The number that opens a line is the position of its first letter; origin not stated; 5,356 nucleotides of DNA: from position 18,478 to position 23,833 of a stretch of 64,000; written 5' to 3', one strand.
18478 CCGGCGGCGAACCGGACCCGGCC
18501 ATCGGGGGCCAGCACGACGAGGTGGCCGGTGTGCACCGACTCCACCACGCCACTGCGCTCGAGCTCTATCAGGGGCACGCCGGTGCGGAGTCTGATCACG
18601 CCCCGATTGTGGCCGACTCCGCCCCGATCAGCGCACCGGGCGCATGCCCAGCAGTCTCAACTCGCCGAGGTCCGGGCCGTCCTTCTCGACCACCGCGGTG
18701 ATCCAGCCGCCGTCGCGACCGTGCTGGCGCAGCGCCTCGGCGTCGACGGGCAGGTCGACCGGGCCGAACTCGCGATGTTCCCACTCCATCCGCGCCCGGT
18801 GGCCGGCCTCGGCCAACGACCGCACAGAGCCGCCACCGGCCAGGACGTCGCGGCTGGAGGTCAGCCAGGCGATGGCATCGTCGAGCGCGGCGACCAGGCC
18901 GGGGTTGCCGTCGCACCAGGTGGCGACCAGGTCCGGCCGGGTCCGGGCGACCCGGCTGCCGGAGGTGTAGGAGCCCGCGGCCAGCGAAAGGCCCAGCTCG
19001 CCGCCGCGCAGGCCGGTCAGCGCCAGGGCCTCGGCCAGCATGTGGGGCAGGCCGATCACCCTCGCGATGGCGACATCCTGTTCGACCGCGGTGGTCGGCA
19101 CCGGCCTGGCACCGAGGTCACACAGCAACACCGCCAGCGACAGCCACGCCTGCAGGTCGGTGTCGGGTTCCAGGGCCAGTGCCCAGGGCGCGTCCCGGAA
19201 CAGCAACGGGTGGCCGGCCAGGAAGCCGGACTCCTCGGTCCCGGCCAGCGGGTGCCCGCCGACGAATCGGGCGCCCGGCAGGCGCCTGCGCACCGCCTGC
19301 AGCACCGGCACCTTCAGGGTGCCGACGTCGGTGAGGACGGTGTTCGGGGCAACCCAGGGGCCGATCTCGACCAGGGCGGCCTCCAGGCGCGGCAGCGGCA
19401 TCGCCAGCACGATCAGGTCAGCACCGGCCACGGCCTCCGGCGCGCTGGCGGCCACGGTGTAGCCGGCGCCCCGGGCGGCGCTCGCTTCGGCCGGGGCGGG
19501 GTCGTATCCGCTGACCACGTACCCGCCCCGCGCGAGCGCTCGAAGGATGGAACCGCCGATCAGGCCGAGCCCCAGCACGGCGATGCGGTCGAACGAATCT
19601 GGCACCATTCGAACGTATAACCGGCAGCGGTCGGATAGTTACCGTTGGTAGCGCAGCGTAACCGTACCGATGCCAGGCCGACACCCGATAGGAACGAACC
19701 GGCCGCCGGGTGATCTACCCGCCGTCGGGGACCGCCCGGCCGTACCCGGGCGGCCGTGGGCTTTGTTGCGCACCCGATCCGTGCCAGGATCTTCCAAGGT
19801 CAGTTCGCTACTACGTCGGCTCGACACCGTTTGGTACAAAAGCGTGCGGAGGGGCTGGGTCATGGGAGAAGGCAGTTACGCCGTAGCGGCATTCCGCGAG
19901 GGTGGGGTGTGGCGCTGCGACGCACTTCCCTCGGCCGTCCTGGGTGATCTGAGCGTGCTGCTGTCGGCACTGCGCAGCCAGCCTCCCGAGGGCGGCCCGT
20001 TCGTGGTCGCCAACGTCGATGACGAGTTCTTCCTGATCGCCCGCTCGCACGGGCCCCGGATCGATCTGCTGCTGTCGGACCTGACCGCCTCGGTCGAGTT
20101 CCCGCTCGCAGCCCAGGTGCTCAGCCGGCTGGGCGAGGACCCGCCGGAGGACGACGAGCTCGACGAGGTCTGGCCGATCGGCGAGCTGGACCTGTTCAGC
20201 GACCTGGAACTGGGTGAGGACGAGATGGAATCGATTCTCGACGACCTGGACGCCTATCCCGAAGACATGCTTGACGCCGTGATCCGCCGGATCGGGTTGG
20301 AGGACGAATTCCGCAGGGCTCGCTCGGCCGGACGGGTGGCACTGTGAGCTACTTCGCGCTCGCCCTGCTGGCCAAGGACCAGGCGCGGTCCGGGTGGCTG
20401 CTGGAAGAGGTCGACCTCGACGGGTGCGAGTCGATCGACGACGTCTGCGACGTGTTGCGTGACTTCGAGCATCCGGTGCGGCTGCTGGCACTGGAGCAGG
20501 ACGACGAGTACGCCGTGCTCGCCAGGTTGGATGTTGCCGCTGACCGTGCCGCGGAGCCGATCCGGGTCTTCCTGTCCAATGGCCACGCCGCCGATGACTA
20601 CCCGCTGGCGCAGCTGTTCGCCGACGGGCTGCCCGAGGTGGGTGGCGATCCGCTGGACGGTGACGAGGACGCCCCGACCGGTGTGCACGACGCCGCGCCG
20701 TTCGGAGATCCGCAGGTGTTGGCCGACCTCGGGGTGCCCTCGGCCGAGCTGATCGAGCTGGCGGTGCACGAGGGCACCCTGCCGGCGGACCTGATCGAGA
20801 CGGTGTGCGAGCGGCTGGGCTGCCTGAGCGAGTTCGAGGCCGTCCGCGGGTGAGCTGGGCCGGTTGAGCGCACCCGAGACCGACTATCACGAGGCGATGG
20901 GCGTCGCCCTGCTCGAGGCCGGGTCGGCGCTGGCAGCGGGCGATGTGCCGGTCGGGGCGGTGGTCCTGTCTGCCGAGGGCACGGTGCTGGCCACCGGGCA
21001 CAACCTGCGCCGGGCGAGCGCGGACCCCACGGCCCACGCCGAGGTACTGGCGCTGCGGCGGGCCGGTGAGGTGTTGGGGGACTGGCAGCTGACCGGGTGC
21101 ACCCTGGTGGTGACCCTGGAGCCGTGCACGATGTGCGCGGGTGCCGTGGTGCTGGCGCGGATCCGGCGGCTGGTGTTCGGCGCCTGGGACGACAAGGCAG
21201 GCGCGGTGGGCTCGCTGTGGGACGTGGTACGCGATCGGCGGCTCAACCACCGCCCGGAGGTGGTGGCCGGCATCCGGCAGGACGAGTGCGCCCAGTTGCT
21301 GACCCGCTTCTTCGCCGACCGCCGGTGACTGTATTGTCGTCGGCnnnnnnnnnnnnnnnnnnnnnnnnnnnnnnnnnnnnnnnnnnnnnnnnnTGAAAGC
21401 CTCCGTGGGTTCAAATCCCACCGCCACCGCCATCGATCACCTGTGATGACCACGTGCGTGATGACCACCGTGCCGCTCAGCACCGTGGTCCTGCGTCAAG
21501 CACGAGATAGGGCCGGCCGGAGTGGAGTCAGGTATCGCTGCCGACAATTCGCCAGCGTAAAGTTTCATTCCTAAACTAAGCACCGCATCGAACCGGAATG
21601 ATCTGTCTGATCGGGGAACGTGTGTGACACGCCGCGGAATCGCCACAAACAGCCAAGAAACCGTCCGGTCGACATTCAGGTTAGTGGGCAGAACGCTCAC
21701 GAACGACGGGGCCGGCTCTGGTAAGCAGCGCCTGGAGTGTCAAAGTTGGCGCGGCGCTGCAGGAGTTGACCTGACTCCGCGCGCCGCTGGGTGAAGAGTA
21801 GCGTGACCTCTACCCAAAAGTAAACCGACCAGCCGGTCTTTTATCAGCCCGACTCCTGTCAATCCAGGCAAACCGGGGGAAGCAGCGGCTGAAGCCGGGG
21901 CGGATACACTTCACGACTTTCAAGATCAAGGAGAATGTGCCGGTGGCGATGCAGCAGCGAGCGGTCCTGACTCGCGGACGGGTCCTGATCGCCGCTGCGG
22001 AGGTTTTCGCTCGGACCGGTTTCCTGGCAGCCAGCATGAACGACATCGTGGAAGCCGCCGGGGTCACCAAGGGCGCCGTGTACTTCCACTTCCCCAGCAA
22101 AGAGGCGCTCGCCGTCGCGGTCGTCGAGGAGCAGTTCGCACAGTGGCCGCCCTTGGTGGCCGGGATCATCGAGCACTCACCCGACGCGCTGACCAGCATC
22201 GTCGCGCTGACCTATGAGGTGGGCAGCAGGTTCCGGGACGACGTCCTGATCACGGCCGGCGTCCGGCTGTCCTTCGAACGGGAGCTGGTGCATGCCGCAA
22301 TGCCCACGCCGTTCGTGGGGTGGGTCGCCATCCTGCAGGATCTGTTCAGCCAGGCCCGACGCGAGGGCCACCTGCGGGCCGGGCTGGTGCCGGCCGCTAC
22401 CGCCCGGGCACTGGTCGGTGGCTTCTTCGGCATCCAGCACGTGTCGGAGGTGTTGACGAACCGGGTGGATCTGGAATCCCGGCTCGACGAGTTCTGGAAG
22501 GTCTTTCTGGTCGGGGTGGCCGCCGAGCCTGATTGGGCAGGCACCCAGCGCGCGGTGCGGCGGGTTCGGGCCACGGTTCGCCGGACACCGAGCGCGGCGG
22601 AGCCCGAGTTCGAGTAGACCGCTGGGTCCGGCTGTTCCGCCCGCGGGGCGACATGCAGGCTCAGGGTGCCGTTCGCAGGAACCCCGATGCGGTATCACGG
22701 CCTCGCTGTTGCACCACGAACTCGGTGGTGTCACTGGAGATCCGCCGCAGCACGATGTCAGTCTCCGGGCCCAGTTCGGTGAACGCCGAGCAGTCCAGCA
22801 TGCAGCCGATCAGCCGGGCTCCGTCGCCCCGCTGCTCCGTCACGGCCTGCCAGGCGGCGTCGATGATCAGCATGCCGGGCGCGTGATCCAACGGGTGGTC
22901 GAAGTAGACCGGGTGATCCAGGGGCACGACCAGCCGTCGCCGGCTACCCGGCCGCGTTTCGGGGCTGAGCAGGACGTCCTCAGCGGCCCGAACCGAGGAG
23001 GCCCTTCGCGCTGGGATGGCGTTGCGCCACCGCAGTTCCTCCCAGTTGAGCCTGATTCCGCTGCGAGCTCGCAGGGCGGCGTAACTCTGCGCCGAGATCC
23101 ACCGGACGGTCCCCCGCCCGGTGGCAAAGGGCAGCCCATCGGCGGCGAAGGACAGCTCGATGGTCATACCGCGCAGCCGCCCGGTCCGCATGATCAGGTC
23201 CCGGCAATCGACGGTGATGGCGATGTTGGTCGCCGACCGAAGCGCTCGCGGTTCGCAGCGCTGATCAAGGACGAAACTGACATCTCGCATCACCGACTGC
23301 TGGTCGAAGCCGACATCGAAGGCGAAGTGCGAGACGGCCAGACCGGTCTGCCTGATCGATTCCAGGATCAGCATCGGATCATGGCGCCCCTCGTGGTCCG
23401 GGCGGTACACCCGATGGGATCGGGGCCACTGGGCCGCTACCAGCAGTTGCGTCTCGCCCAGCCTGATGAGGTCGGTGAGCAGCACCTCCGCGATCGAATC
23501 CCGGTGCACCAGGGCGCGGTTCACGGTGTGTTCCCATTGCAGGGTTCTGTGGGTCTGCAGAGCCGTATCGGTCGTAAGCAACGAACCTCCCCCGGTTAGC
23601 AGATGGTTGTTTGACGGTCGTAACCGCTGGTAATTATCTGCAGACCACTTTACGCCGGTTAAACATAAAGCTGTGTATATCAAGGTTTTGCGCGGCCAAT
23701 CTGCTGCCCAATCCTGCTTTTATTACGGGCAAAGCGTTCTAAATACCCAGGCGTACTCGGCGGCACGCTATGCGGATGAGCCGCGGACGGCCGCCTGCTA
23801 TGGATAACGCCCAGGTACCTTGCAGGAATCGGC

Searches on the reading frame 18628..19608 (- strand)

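Call 34: search_protein_families(library=pfam, proteins=[window:18628-19608:-], max_evalue=0.001)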
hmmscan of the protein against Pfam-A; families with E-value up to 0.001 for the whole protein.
window:18628-19608:- (326 aa): 5 families
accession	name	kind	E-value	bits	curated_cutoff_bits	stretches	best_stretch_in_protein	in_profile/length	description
PF02153.23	PDH_N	-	1e-23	84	26.5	1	24-168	4-151/154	Prephenate dehydrogenase, nucleotide-binding domain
PF03446.21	NAD_binding_2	-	2.2e-09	38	21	1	8-110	1-107/161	NAD binding domain of 6-phosphogluconate dehydrogenase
PF03807.23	F420_oxidored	-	7.8e-09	36.5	21.6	1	8-82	1-79/94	NADP oxidoreductase coenzyme F420-dependent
PF02826.25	2-Hacid_dh_C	-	2.1e-05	24.4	25.1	1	8-73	38-102/178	D-isomer specific 2-hydroxyacid dehydrogenase, NAD binding domain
PF03720.21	UDPG_MGDP_dh_C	-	0.00014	22.6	30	1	21-91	22-93/103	UDP-glucose/GDP-mannose dehydrogenase family, UDP binding domain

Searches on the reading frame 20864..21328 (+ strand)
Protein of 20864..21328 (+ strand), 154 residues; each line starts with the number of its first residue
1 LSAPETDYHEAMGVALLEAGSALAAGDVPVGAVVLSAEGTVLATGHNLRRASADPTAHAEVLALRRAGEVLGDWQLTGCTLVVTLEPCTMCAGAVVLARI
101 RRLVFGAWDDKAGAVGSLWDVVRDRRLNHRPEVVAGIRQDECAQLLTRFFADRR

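Call 34: search_protein_families(library=pfam, proteins=[window:20864-21328:+], max_evalue=0.001)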
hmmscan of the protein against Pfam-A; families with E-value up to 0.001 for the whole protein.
window:20864-21328:+ (154 aa): 3 families
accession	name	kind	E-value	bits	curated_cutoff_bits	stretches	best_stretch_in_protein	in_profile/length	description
PF14437.12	MafB19-deam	-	6e-36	123.9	27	1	9-154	4-142/142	MafB19-like deaminase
PF00383.29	dCMP_cyt_deam_1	-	8.9e-28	96.6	25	1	8-106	4-101/102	Cytidine and deoxycytidylate deaminase zinc-binding region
PF14439.12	Bd3614-deam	-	1.3e-07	32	38.5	1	26-98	6-77/113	Bd3614-like deaminase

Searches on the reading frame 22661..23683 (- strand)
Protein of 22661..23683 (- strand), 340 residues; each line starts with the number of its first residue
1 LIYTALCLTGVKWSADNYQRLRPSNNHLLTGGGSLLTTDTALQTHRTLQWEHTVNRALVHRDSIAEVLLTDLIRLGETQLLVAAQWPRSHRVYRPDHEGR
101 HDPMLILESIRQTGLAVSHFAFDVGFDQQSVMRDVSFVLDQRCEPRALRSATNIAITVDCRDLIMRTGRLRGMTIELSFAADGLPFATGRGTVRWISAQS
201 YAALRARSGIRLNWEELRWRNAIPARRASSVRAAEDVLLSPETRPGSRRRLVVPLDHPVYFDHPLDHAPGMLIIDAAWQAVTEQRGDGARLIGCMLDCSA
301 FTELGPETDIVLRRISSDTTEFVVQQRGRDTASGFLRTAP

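Call 34: search_protein_families(library=pfam, proteins=[window:22661-23683:-], max_evalue=0.001)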
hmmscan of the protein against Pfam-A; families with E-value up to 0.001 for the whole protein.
window:22661-23683:- (340 aa): 1 family
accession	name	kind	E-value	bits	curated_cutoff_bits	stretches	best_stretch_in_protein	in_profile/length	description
PF03756.19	AfsA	-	1.5e-37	129.1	24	2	58-194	1-132/133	A-factor biosynthesis hotdog domain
